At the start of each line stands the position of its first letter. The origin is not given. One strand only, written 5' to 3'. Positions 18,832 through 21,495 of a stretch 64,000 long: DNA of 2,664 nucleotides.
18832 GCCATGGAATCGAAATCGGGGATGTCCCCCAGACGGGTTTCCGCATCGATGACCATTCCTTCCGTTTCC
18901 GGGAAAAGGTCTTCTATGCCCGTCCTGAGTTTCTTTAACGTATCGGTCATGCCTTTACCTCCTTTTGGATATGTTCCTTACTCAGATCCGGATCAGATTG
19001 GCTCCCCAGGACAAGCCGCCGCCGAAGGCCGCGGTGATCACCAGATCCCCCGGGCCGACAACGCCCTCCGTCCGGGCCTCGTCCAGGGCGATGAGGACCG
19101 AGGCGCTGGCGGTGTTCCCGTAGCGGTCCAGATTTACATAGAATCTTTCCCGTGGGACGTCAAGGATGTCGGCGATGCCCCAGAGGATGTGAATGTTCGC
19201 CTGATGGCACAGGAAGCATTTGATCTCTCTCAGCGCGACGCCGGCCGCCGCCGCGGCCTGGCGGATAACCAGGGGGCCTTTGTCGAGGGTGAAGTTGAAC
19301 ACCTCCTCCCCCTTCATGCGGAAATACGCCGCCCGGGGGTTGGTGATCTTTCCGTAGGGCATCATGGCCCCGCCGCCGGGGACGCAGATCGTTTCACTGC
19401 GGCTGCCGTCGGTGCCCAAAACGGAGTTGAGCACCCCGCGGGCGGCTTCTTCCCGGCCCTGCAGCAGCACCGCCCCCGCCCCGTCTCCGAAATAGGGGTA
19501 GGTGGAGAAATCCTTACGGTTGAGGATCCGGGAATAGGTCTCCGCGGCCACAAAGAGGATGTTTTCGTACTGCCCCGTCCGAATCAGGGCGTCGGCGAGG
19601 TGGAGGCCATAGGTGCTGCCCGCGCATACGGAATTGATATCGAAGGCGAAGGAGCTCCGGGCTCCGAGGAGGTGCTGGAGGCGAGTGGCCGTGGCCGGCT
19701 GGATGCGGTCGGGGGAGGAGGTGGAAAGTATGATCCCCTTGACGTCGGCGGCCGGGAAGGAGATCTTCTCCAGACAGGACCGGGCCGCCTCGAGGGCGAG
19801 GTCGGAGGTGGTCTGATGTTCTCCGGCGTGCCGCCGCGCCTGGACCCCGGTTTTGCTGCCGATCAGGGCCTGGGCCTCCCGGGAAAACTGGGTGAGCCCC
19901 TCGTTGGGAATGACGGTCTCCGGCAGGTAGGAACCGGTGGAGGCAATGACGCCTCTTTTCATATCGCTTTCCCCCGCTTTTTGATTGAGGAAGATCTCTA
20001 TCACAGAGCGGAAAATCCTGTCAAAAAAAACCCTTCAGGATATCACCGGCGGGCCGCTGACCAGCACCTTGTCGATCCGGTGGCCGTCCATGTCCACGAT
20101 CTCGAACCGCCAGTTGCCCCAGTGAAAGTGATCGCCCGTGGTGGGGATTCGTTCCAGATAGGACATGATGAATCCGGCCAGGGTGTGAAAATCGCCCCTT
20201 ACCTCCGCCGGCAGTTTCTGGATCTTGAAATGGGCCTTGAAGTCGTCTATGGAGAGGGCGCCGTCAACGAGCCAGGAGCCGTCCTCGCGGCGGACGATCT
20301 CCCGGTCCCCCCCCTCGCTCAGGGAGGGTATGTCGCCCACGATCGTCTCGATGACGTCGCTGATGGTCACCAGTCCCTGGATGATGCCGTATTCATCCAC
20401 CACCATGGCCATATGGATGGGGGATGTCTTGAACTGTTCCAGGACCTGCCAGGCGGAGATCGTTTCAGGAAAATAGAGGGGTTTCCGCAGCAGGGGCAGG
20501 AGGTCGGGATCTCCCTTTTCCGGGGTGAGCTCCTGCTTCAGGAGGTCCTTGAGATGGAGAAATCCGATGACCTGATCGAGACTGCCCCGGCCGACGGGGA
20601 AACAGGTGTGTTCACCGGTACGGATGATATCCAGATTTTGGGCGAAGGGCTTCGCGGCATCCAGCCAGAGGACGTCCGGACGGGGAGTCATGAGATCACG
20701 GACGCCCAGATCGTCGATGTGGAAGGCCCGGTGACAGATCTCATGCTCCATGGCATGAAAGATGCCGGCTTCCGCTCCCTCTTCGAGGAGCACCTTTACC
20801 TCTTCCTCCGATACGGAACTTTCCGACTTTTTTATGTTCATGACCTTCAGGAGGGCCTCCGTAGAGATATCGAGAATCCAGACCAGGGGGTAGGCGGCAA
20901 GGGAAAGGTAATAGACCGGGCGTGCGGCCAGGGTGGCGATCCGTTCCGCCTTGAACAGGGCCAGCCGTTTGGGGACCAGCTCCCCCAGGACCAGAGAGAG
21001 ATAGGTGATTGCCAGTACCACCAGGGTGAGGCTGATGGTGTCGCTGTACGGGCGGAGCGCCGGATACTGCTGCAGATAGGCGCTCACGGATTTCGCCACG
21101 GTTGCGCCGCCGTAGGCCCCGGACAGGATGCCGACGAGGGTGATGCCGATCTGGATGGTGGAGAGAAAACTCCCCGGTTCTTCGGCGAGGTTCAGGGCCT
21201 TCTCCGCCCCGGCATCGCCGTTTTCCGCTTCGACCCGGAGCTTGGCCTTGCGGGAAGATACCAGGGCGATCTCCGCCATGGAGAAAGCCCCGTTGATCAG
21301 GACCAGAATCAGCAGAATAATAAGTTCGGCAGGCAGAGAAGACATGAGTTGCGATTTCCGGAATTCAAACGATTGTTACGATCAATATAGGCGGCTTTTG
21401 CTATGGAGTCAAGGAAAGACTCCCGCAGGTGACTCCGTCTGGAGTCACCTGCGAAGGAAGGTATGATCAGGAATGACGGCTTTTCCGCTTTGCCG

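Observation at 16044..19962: PHA-synthase homolog embedded in a private FabH-ACP-FabD module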

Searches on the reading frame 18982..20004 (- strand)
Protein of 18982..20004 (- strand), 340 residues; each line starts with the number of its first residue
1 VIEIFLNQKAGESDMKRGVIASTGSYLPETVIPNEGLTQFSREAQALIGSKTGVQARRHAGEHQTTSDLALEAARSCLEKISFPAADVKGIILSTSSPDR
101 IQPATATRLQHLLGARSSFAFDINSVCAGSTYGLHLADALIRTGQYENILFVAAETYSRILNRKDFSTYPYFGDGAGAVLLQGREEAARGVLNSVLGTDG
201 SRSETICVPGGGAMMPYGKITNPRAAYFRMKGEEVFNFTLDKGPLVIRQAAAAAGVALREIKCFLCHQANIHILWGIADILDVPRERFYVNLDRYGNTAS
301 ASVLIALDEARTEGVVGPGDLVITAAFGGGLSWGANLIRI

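Call 3: search_protein_families(library=pfam, proteins=[window:18982-20004:-])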
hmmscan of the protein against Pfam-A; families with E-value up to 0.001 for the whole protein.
window:18982-20004:- (340 aa): 3 families
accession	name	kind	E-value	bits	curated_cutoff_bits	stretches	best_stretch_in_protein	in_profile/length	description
PF08541.16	ACP_syn_III_C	-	6.6e-29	100.4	26.6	1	252-340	2-90/90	3-Oxoacyl-[acyl-carrier-protein (ACP)] synthase III C terminal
PF08545.16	ACP_syn_III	-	2e-26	92.1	24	1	121-200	1-80/80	3-Oxoacyl-[acyl-carrier-protein (ACP)] synthase III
PF00108.29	Thiolase_N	-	2.4e-08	34.1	26.4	1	54-160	11-118/260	Thiolase, N-terminal domain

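Call 5: search_protein_families(library=ncbifam, proteins=[window:18982-20004:-], max_evalue=0.001)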
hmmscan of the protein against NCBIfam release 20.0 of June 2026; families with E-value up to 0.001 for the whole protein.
window:18982-20004:- (340 aa): 16 families
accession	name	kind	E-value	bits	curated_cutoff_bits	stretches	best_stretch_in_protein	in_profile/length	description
NF006829.0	PRK09352.1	subfamily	6.7e-92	307.9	249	1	17-340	4-321/322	beta-ketoacyl-ACP synthase 3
TIGR00747.1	fabH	subfamily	4.1e-80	269.3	292.1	1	19-339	4-321/322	beta-ketoacyl-ACP synthase III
NF004623.0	PRK05963.1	equivalog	2.6e-58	197.9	437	1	19-339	7-327/328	beta-ketoacyl-ACP synthase III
NF005308.0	PRK06840.1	equivalog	8.3e-42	143.4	315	1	20-339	7-334/339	3-oxoacyl-ACP synthase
NF005541.0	PRK07204.1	equivalog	2.7e-40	138.8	402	1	20-335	7-324/329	beta-ketoacyl-ACP synthase III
NF005703.0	PRK07515.1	equivalog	5.8e-40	137.3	304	1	56-339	86-371/373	beta-ketoacyl-ACP synthase III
NF009519.0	PRK12880.1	equivalog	2.2e-31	109.5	436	1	52-338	46-336/353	beta-ketoacyl-ACP synthase III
NF006720.0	PRK09258.1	equivalog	2e-24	86.5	285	1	47-332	42-330/338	3-oxoacyl-ACP synthase III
NF003274.0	PRK04262.1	equivalog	4.6e-15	55.5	244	1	20-169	5-153/347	hydroxymethylglutaryl-CoA synthase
NF005293.2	PRK06816.1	subfamily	1.3e-14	54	450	2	20-167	3-162/378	StlD/DarB family beta-ketosynthase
NF053539.1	resorcinol_DarB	exception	2.4e-12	46.7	550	2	21-167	6-163/377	dialkylresorcinol biosynthesis protein DarB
TIGR00748.1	HMG_CoA_syn_Arc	equivalog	3.2e-08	33.2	353.35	1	20-157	4-142/345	hydroxymethylglutaryl-CoA synthase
TIGR01930.1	AcCoA-C-Actrans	subfamily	1.8e-05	23.9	240.55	1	63-161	18-117/385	acetyl-CoA C-acyltransferase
TIGR01835.1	HMG-CoA-S_prok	equivalog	0.00015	20.7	360.35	1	59-156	42-138/382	hydroxymethylglutaryl-CoA synthase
NF042429.2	DHPHCoAsyn_DpgA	equivalog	0.00024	20.1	425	0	63-339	67-349/350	3,5-dihydroxyphenylacetyl-CoA synthase DpgA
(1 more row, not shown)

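Call 37: search_solved_structures(query=window:18982-20004:-, show_alignments=1, max_evalue=1e-30)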
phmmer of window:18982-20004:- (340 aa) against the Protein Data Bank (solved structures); distinct sequences matched with E-value up to 1e-30: 39.
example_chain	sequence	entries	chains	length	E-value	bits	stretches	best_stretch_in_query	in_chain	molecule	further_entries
4dfe_A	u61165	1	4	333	8.7e-60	206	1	20-339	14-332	3-oxoacyl-[acyl-carrier-protein] synthase 3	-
2ebd_A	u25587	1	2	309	1.2e-57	198.9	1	20-339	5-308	3-oxoacyl-[acyl-carrier-protein] synthase 3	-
5bqs_A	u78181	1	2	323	2e-54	188.3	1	20-338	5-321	3-oxoacyl-[acyl-carrier-protein] synthase 3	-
4wzu_A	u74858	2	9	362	2e-53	185.1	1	20-339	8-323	3-oxoacyl-[acyl-carrier-protein] synthase 3 protein 2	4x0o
4ryb_A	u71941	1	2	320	2.7e-53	184.6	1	18-338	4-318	3-oxoacyl-[acyl-carrier-protein] synthase 3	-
3il6_A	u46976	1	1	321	2.5e-52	181.5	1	20-338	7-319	3-oxoacyl-[acyl-carrier-protein] synthase 3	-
3il9_A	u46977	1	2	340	2.9e-52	181.3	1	20-339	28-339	3-oxoacyl-[acyl-carrier-protein] synthase 3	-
4x9k_A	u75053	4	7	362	3.7e-52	180.9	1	20-339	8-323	3-oxoacyl-[acyl-carrier-protein] synthase 3 protein 2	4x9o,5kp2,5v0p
9ka2_A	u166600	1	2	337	3.7e-52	180.9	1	20-339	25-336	Beta-ketoacyl-[acyl-carrier-protein] synthase III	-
6x7r_A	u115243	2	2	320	3.9e-52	180.8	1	20-339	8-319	3-oxoacyl-[acyl-carrier-protein] synthase 3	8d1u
1hn9_A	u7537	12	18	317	4.2e-52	180.7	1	20-339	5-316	BETA-KETOACYL-ACYL CARRIER PROTEIN SYNTHASE III | 3-oxoacyl-[acyl-carrier-protein] synthase III | 3-oxoacyl-[acyl-carrier-protein] synthase 3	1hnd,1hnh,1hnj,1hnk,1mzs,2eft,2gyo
3il5_A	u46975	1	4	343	7.7e-52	179.8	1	18-338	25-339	3-oxoacyl-[acyl-carrier-protein] synthase 3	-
1ebl_A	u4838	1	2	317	1.4e-51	179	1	20-339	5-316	BETA-KETOACYL-ACP SYNTHASE III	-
8vdb_A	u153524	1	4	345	1.8e-51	178.6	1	13-338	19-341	Beta-ketoacyl-[acyl-carrier-protein] synthase III 2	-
1ub7_A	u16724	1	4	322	4.8e-51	177.2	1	19-337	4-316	3-oxoacyl-[acyl-carrier protein] synthase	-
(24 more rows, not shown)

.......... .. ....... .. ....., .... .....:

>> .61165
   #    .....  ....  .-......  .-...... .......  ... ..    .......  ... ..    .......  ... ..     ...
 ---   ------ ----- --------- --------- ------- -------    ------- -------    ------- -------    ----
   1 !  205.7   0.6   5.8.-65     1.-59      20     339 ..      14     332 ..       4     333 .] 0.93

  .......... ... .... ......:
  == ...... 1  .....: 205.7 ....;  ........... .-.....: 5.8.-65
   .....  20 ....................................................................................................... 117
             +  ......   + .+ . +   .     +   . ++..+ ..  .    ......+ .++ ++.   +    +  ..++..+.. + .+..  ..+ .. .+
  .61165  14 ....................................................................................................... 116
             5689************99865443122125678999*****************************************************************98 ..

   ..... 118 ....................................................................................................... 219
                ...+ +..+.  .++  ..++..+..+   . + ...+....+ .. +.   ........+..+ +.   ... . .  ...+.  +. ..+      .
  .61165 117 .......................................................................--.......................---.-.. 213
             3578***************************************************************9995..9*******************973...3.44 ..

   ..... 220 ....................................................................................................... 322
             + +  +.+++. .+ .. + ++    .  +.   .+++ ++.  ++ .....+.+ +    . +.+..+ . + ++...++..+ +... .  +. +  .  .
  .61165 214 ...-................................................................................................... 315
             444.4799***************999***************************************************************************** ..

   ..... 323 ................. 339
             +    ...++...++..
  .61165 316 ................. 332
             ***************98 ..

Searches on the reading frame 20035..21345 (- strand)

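Call 3: search_protein_families(library=pfam, proteins=[window:20035-21345:-])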
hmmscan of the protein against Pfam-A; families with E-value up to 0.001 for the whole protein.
window:20035-21345:- (436 aa): 3 families
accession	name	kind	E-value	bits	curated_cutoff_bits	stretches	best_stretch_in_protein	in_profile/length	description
PF01595.25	CNNM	-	1.7e-46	158.6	28.4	1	9-197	1-178/181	Cyclin M transmembrane N-terminal domain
PF03471.22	CorC_HlyC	-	5.2e-25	87.7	27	1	352-430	2-78/81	Transporter associated domain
PF00571.33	CBS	-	3.2e-12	47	24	1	287-336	7-56/57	CBS domain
